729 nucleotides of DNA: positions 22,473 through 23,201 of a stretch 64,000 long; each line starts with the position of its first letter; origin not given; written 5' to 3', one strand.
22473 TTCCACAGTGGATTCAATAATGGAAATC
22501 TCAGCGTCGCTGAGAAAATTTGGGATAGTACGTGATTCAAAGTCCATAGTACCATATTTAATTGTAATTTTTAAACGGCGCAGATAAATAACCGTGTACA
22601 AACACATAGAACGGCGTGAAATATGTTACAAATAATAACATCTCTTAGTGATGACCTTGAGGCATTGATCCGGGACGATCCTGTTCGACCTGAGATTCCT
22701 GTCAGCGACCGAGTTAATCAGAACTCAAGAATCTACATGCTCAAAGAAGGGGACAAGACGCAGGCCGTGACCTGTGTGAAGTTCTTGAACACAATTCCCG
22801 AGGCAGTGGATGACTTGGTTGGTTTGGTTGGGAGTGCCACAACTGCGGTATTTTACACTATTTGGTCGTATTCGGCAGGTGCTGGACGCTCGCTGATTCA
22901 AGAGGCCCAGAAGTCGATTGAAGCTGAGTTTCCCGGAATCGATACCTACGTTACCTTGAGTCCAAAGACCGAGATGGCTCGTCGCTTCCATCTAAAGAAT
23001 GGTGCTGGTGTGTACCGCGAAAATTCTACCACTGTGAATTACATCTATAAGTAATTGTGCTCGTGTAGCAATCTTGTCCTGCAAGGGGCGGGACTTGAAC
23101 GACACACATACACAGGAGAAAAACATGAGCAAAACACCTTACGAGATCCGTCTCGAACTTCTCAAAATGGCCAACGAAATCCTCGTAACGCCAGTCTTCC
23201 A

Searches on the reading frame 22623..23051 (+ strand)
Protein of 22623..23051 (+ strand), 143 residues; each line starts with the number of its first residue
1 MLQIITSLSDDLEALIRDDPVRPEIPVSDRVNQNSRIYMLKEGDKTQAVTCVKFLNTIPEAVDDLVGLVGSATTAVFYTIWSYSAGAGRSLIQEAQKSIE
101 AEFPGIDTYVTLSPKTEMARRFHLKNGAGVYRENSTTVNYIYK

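Call 82: search_protein_families(library=pfam, proteins=[window:22623-23051:+], max_evalue=0.01)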
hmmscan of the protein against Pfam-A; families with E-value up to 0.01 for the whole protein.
window:22623-23051:+ (143 aa): 1 family
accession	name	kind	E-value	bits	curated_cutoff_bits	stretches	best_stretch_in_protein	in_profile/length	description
PF05292.17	MCD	-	5.2e-07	30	23.2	1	70-115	87-137/253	Malonyl-CoA decarboxylase C-terminal domain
